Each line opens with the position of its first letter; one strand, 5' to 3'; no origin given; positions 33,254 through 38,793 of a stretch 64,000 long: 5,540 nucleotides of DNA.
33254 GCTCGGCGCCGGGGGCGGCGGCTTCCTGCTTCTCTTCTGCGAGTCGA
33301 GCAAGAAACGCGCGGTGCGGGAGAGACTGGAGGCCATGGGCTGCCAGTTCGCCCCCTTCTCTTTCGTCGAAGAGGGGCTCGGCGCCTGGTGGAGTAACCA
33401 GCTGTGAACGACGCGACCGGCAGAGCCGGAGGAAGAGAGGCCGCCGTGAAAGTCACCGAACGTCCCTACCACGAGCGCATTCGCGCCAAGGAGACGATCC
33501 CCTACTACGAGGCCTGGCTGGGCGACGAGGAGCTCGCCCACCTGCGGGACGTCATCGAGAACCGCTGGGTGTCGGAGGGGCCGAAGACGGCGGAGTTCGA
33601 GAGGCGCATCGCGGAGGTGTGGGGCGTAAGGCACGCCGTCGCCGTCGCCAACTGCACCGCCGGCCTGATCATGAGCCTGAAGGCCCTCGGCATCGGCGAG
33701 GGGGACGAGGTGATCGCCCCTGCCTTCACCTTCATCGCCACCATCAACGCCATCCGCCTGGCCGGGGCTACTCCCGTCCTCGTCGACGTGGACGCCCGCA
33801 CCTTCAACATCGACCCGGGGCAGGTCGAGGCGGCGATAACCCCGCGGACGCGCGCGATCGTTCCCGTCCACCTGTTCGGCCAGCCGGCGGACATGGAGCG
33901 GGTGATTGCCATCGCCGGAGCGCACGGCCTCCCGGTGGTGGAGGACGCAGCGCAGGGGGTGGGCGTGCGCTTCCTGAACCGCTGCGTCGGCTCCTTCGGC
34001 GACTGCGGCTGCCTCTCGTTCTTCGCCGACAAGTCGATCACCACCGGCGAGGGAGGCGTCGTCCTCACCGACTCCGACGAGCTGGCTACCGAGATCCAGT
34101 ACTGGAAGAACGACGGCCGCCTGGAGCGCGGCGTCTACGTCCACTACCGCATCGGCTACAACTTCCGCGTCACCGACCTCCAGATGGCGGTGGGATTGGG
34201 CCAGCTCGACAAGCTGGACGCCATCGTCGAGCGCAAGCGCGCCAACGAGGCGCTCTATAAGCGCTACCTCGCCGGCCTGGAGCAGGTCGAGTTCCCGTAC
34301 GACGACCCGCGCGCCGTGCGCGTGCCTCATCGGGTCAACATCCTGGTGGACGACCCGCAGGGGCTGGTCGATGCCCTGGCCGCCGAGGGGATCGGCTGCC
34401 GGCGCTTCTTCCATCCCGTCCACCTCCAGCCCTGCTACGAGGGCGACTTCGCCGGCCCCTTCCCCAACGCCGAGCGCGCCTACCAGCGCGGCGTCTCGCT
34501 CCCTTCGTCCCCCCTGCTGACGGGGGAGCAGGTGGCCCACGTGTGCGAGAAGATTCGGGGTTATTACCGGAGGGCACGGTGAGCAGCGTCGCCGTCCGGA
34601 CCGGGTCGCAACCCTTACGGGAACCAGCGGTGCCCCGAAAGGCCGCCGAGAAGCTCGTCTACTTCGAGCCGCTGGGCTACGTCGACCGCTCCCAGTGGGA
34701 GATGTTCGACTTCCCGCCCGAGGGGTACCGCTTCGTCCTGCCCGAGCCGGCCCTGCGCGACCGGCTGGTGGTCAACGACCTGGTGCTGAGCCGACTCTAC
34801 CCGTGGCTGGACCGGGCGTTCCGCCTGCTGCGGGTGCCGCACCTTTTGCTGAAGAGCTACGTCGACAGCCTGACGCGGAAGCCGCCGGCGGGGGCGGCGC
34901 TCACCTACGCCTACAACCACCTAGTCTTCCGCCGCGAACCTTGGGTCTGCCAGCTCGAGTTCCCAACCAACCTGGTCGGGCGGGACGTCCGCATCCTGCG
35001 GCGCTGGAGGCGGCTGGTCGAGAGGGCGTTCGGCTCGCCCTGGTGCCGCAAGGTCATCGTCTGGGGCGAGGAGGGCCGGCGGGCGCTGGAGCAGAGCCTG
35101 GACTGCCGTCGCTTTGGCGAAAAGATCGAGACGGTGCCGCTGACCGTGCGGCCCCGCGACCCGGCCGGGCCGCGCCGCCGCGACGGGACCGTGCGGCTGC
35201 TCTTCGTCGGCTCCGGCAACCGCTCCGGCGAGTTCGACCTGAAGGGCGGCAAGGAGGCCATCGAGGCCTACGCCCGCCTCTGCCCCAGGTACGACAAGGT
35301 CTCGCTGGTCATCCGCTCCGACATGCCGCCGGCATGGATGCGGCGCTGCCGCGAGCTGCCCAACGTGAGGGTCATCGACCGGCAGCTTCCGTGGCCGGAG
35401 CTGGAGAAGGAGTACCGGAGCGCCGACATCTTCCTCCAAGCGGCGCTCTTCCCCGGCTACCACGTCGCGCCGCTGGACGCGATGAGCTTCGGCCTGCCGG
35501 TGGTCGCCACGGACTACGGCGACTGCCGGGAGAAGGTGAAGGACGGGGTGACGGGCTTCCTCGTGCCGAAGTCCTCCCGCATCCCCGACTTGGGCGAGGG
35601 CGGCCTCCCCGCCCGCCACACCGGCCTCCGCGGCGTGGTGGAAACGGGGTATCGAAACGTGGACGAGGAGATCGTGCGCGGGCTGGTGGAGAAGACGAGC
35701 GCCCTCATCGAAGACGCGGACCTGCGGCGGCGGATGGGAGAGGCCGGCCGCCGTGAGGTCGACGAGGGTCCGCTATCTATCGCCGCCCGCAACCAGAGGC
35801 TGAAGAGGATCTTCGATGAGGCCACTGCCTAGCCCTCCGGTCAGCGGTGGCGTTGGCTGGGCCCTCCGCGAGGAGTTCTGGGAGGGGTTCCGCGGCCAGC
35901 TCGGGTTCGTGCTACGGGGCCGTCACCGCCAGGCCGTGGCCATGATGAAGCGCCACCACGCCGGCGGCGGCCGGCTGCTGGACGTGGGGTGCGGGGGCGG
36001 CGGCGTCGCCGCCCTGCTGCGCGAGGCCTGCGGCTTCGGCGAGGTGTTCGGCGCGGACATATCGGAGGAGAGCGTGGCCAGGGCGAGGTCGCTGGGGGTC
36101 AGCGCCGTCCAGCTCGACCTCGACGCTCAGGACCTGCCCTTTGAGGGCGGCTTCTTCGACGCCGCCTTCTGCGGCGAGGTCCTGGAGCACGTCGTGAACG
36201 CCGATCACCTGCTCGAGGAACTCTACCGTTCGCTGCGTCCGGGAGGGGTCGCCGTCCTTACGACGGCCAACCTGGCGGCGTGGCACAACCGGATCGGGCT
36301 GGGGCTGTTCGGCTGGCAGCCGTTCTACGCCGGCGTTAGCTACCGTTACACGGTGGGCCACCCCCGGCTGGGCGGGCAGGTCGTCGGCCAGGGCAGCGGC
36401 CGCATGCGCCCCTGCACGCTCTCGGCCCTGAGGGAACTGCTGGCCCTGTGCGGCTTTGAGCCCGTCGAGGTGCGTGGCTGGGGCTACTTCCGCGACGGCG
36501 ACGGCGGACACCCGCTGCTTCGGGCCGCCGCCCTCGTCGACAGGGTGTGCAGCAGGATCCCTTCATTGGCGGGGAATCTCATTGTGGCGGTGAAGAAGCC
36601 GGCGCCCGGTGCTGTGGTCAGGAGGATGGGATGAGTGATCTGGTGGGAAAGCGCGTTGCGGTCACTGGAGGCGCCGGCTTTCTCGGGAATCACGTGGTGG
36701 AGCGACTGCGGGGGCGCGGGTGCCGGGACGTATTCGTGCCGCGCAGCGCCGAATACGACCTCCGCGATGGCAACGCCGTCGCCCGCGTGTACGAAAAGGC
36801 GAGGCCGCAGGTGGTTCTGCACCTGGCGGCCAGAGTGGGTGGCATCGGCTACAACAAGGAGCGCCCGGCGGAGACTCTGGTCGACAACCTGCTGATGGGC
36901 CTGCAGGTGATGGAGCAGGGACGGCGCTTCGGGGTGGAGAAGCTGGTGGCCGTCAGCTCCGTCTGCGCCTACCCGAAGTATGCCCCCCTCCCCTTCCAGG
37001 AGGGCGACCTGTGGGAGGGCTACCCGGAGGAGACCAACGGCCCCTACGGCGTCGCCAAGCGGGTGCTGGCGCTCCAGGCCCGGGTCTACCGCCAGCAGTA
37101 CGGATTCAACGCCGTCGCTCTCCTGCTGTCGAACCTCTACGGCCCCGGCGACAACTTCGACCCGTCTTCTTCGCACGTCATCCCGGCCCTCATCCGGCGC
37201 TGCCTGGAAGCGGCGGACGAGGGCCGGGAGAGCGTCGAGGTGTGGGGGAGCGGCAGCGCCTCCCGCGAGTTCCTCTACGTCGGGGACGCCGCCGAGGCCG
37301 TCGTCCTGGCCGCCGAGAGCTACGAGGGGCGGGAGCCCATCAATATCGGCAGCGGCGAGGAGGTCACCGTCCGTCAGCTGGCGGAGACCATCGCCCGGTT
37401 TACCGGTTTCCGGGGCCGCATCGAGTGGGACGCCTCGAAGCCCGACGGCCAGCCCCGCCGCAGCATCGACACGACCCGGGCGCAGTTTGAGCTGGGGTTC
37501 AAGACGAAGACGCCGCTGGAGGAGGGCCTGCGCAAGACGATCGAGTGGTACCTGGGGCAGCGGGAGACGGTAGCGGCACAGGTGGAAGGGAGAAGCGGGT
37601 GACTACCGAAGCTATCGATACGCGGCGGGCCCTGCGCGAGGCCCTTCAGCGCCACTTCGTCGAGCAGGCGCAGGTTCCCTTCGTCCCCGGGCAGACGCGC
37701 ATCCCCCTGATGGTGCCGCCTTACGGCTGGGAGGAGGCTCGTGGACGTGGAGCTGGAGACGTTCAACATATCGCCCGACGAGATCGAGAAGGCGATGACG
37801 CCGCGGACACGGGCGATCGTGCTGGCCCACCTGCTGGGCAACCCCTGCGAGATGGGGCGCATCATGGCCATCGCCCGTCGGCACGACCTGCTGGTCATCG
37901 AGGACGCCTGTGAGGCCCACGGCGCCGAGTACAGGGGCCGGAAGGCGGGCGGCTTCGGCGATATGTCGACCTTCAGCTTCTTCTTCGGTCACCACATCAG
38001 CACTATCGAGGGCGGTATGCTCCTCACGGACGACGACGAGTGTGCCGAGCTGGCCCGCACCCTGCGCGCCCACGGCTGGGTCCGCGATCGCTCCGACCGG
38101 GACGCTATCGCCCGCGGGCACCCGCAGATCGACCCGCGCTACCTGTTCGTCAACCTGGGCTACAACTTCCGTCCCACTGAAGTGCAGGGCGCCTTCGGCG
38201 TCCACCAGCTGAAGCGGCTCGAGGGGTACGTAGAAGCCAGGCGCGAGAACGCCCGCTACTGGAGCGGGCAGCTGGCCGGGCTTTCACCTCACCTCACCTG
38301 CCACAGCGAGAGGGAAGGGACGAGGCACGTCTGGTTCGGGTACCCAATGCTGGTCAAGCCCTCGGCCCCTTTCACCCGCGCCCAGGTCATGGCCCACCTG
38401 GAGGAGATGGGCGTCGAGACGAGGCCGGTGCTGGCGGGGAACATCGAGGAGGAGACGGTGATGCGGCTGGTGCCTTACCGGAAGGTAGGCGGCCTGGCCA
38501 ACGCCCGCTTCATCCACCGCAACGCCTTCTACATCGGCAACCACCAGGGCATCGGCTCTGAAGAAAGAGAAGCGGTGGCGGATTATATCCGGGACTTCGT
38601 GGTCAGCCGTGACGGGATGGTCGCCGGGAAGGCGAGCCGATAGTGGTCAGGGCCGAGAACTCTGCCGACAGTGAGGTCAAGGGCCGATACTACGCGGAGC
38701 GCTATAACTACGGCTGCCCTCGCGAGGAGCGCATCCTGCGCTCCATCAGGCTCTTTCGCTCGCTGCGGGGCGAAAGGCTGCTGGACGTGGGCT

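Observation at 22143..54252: A 32-kb, roughly 30-gene, single-strand and translationally coupled glycan operon with an unusual parts list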

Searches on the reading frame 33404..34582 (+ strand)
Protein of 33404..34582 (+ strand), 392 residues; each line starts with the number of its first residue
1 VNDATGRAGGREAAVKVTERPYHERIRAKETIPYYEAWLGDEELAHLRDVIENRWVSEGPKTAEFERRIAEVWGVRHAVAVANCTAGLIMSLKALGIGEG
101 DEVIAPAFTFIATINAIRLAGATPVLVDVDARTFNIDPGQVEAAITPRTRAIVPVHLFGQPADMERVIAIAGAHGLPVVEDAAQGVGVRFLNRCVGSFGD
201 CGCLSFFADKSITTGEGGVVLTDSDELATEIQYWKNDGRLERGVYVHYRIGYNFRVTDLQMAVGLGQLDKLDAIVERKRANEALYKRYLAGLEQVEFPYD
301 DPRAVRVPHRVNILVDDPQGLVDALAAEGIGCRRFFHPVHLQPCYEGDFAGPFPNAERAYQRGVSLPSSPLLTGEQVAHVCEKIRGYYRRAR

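Call 6: search_protein_families(library=pfam, proteins=[window:33404-34582:+], max_evalue=0.001)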
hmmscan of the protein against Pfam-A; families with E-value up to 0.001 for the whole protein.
window:33404-34582:+ (392 aa): 5 families
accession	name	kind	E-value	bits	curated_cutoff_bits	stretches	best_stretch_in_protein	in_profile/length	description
PF01041.23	DegT_DnrJ_EryC1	-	3.6e-117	392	19.8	1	40-385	4-360/360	DegT/DnrJ/EryC1/StrS aminotransferase family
PF00155.27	Aminotran_1_2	-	2.8e-08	33.8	19.7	1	62-151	44-149/361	Aminotransferase class I and II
PF01212.27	Beta_elim_lyase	-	1.1e-05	25.3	27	1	58-289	30-265/288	Beta-eliminating lyase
PF01053.26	Cys_Met_Meta_PP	-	2.6e-05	23.4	27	1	59-183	51-175/381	Cys/Met metabolism PLP-dependent enzyme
PF00266.25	Aminotran_5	-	0.00038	20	21.5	1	69-250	52-240/371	Aminotransferase class-V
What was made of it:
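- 33404..34582 (+): g13: PLP-dependent sugar aminotransferase (DegT/LegC/PseC-like). PF01041, E 3.6e-117 (call 6).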

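Call 22: search_protein_families(library=ncbifam, proteins=[window:33404-34582:+], max_evalue=0.00001)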
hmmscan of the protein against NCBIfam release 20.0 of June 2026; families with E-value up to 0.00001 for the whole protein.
window:33404-34582:+ (392 aa): 21 families
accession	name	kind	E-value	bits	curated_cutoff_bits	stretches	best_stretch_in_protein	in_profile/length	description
TIGR04181.1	NHT_00031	hypoth_equivalog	3.5e-84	282.7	420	1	37-369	6-359/359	LegC family aminotransferase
TIGR03588.1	PseC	equivalog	5.7e-81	272.4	423.5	1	32-385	2-377/380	UDP-4-amino-4,6-dideoxy-N-acetyl-beta-L-altrosamine transaminase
NF008658.2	PRK11658.1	equivalog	1.7e-71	240.9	631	1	30-385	3-374/379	UDP-4-amino-4-deoxy-L-arabinose aminotransferase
TIGR04427.1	PLP_DesI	equivalog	2e-69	234.6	650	1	46-385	37-380/390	dTDP-4-dehydro-6-deoxyglucose aminotransferase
NF008687.0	PRK11706.1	equivalog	4.7e-60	203.3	375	1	32-388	2-374/375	dTDP-4-amino-4,6-dideoxygalactose transaminase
NF011936.0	PRK15407.1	equivalog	1.8e-56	191.7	423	2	24-239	29-252/440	lipopolysaccharide biosynthesis protein RfbH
TIGR02379.1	ECA_wecE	subfamily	6.1e-50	170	434.85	1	32-295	2-274/376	dTDP-4-amino-4,6-dideoxy-D-glucose transaminase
NF009079.0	PRK12414.1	subfamily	6.2e-09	35.3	481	1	79-153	94-167/384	methionine aminotransferase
NF004621.0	PRK05957.1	equivalog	9.3e-09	34.5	498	1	91-155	105-167/389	pyridoxal phosphate-dependent aminotransferase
NF005817.0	PRK07683.1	equivalog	3.8e-08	32.4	575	1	90-153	104-166/387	aminotransferase A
NF041364.1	GntC_guanitoxin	equivalog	1.2e-07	31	415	1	85-181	70-173/356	guanitoxin biosynthesis PLP-dependent (S)-gamma-hydroxy-L-arginine cyclodehydratase GntC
NF006569.0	PRK09082.1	subfamily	1.6e-07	30.7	420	1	81-153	96-168/386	methionine aminotransferase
NF005816.0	PRK07682.1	equivalog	2.5e-07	29.7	620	1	88-153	103-168/390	aminotransferase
NF004770.0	PRK06108.1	subfamily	8.3e-07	28.1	422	1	76-181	97-209/396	pyridoxal phosphate-dependent aminotransferase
NF006096.0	PRK08248.1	equivalog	1e-06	27.7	726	1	60-183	64-187/431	homocysteine synthase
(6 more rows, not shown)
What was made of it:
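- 33404..34582 (+): TIGR04181 scores 283 bits (call 22).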

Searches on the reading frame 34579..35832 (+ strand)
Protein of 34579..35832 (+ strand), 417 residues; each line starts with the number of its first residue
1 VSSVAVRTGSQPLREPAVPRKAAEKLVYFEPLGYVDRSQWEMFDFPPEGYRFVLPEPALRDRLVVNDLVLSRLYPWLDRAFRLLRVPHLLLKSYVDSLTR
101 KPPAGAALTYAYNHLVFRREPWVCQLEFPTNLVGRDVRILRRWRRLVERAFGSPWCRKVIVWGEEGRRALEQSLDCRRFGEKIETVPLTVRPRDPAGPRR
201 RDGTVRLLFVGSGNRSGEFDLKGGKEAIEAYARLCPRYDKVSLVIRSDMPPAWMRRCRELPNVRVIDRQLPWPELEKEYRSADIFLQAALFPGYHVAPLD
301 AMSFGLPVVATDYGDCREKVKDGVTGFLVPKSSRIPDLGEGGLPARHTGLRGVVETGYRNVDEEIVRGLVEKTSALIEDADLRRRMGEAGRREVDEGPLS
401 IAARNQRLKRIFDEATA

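Call 6: search_protein_families(library=pfam, proteins=[window:34579-35832:+], max_evalue=0.001)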
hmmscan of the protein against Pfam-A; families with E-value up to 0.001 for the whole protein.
window:34579-35832:+ (417 aa): 3 families
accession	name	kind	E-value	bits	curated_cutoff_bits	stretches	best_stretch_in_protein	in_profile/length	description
PF13692.12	Glyco_trans_1_4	-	1e-17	65.2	27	1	206-332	3-127/142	Glycosyl transferases group 1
PF00534.26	Glycos_transf_1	-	1e-14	54.9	26.4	1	222-332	28-143/172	Glycosyl transferases group 1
PF20706.3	GT4-conflict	-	4.4e-05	23.1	26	1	195-311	189-311/385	Family 4 Glycosyltransferase in conflict systems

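Call 73: search_protein_families(library=ncbifam, proteins=[window:34579-35832:+], max_evalue=0.01)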
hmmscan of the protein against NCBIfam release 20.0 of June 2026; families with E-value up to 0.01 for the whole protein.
window:34579-35832:+ (417 aa): 13 families
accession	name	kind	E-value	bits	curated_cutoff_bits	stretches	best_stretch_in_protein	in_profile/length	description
TIGR02149.1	glgA_Coryne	subfamily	4.8e-13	49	302.4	1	257-396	259-372/391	glycogen synthase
NF041876.1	EPS_EpsE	equivalog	2e-11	43.8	400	1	275-332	289-346/389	exopolysaccharide biosynthesis GT4 family glycosyltransferase EpsE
NF038229.1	Glyco4_Geo_Pelo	equivalog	2e-09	36.9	400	1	167-329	121-285/338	GPMC system family 4 glycosyltransferase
TIGR03088.1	stp2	hypoth_equivalog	3.6e-08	32.8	409.05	1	280-333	271-324/374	TIGR03088 family PEP-CTERM/XrtA system glycosyltransferase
TIGR03999.1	thiol_BshA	equivalog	9.6e-06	24.7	273.7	1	275-330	266-321/375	N-acetyl-alpha-D-glucosaminyl L-malate synthase BshA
TIGR02470.1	sucr_synth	equivalog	1.2e-05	23.6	810.4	1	283-329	645-691/784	sucrose synthase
NF053787.1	GlcN_PG_synth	equivalog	1.6e-05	23.9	480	1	227-327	215-307/361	N-acetylglucosaminyl phosphatidylglycerol synthase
NF047881.1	glyco_SdgB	exception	3.8e-05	22.5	800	1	273-332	387-447/496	serine-aspartate repeat adhesin O-glycosyltransferase SdgB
TIGR03449.1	mycothiol_MshA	equivalog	0.00044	19.3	462.5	1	271-330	293-352/406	D-inositol-3-phosphate glycosyltransferase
TIGR04063.1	stp3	hypoth_equivalog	0.00082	18.3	442.05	1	297-331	310-344/397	TIGR04063 family PEP-CTERM/XrtA system glycosyltransferase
NF007396.0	PRK09922.1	equivalog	0.0017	17.3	385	1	269-328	247-307/361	lipopolysaccharide 1,6-galactosyltransferase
NF041139.1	TreT_Thcocales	equivalog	0.0021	16.9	775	0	277-331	309-363/412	trehalose synthase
TIGR04157.1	glyco_rSAM_CFB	subfamily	0.0034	16.4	400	1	221-330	239-349/406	TIGR04157 family glycosyltransferase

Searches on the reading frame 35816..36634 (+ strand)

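Call 6: search_protein_families(library=pfam, proteins=[window:35816-36634:+], max_evalue=0.001)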
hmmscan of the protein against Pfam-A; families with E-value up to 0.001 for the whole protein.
window:35816-36634:+ (272 aa): 9 families
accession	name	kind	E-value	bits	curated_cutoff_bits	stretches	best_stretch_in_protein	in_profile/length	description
PF08241.18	Methyltransf_11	-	4e-22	79.1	21.2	1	55-147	1-94/95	Methyltransferase domain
PF13489.12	Methyltransf_23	-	1.4e-18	67.6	27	1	48-217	20-162/164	Methyltransferase domain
PF13649.12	Methyltransf_25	-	2.2e-18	67.1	27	1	55-144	2-97/97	Methyltransferase domain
PF08242.18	Methyltransf_12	-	1.9e-15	57.8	30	1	55-145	1-97/98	Methyltransferase domain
PF13847.12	Methyltransf_31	-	1.1e-14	54.8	27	1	51-154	4-115/145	Methyltransferase domain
PF07021.18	MetW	-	1.7e-11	44.6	21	1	42-169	5-128/193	Methionine biosynthesis protein MetW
PF01209.24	Ubie_methyltran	-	3.1e-08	33.7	20.1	1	47-148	44-152/233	ubiE/COQ5 methyltransferase family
PF03141.22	Methyltransf_29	-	1.2e-05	24.6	23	1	53-153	120-222/506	Putative S-adenosyl-L-methionine-dependent methyltransferase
PF05219.18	DREV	-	0.00059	19.5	26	1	52-149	96-187/265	DREV methyltransferase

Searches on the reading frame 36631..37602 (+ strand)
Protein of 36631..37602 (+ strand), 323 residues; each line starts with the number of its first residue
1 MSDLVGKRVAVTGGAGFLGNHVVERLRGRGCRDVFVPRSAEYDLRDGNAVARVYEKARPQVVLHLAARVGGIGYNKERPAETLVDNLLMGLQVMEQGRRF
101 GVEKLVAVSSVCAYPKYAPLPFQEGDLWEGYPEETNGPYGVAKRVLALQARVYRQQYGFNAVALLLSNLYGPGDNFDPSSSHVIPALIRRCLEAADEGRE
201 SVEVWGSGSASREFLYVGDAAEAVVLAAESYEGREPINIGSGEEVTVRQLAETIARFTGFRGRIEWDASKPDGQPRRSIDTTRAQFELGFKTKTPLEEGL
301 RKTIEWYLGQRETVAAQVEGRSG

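Call 6: search_protein_families(library=pfam, proteins=[window:36631-37602:+], max_evalue=0.001)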
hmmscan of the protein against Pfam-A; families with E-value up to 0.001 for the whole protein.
window:36631-37602:+ (323 aa): 5 families
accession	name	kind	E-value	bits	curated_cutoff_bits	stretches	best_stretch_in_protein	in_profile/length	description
PF01370.27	Epimerase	-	2e-57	194.8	20.9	1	9-240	1-240/240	NAD dependent epimerase/dehydratase family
PF16363.11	GDP_Man_Dehyd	-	9.4e-31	107.9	27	1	41-303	58-332/332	GDP-mannose 4,6 dehydratase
PF01073.25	3Beta_HSD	-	2.3e-08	33.9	22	1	40-230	50-231/280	3-beta hydroxysteroid dehydrogenase/isomerase family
PF02719.21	Polysacc_synt_2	-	9.5e-08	32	20.2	0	43-110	62-128/293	Polysaccharide biosynthesis protein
PF04321.23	RmlD_sub_bind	-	6.9e-07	29.1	27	1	8-67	2-60/287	RmlD substrate binding domain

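Call 22: search_protein_families(library=ncbifam, proteins=[window:36631-37602:+], max_evalue=0.00001)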
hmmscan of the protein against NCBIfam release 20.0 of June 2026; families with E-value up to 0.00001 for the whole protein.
window:36631-37602:+ (323 aa): 16 families
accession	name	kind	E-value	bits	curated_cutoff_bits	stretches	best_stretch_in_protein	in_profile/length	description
NF047922.1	GDPFucSynFcl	equivalog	6e-88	295.2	500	1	6-312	2-306/308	GDP-L-fucose synthase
TIGR01181.1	dTDP_gluc_dehyt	equivalog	4.5e-28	98.3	365.1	1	42-312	57-316/321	dTDP-glucose 4,6-dehydratase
TIGR01179.1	galE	equivalog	3.7e-24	85.2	262.3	1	41-307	53-325/332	UDP-glucose 4-epimerase GalE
NF007490.0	PRK10084.1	subfamily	1.2e-21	77.1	649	1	134-315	162-342/361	dTDP-glucose 4,6-dehydratase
TIGR04180.1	EDH_00030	hypoth_equivalog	2.3e-19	69.6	475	1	43-269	57-267/297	NAD-dependent 4,6-dehydratase LegB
NF007582.0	PRK10217.1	equivalog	2.2e-18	66.5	698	1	42-311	58-335/355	dTDP-glucose 4,6-dehydratase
NF011728.1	PRK15181.1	equivalog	1.5e-14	53.8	760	1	61-316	93-346/348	Vi polysaccharide biosynthesis UDP-N-acetylglucosaminuronic acid C-4 epimerase TviC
TIGR02197.1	heptose_epim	equivalog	8.1e-12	44.9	274.6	1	10-308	2-314/316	ADP-glyceromanno-heptose 6-epimerase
TIGR02622.1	CDP_4_6_dhtase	equivalog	1.6e-11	43.9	278.45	1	42-308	61-331/352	CDP-glucose 4,6-dehydratase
NF042422.1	oxyalk_red_OleD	equivalog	2e-10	40.6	580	1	8-230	2-217/329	2-alkyl-3-oxoalkanoate reductase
TIGR03466.1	HpnA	hypoth_equivalog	3.1e-09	36.2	367.65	0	8-115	2-118/327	hopanoid-associated sugar epimerase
NF007956.0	PRK10675.1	subfamily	8.9e-09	34.9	394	1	38-307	53-329/338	UDP-glucose 4-epimerase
NF008360.0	PRK11150.1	equivalog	5e-07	29.2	452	0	139-259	140-255/310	ADP-glyceromanno-heptose 6-epimerase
NF058621.1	DiazavRedAvaA7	equivalog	3.1e-06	27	400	1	8-230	2-221/304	3-diazoavenalumate denitrifying reductase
NF043036.1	ErythonDh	equivalog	3.4e-06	26.5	325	0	39-270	56-280/321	D-erythronate dehydrogenase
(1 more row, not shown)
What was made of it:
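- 36631..37602 (+): g16: GDP-L-fucose-synthase-like epimerase/reductase. NF047922 scores 295 bits, E 6e-88, below the 500-bit cut-off (call 22).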

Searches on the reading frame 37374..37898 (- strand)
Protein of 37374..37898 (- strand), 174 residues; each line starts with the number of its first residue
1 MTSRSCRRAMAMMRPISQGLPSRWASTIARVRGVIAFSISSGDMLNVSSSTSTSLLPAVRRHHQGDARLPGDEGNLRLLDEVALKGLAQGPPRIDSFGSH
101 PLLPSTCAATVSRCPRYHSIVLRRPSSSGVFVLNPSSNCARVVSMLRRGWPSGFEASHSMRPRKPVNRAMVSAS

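Call 78: search_protein_families(library=pfam, proteins=[window:37374-37898:-], max_evalue=0.01)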
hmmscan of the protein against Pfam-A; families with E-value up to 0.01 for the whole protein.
window:37374-37898:- (174 aa): 0 families
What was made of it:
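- Checked: No credible minus-strand gene lies inside; the only antisense ORF with high GC3 (37374-37898) has no Pfam hit (call 78).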

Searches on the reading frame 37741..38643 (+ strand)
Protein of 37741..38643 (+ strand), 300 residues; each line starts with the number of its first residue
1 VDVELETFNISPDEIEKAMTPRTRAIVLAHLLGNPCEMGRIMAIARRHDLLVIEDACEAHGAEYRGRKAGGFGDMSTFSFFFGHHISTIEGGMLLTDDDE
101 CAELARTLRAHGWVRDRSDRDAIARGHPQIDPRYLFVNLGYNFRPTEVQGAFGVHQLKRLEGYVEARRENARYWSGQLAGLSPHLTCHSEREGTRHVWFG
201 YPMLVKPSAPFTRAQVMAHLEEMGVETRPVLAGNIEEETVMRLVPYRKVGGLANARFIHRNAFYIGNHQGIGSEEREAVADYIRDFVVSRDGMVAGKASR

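Call 6: search_protein_families(library=pfam, proteins=[window:37741-38643:+], max_evalue=0.001)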
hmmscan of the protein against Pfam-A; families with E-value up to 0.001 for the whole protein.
window:37741-38643:+ (300 aa): 1 family
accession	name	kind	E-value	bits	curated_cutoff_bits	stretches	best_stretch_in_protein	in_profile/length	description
PF01041.23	DegT_DnrJ_EryC1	-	6e-70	236.7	19.8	1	2-283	92-359/360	DegT/DnrJ/EryC1/StrS aminotransferase family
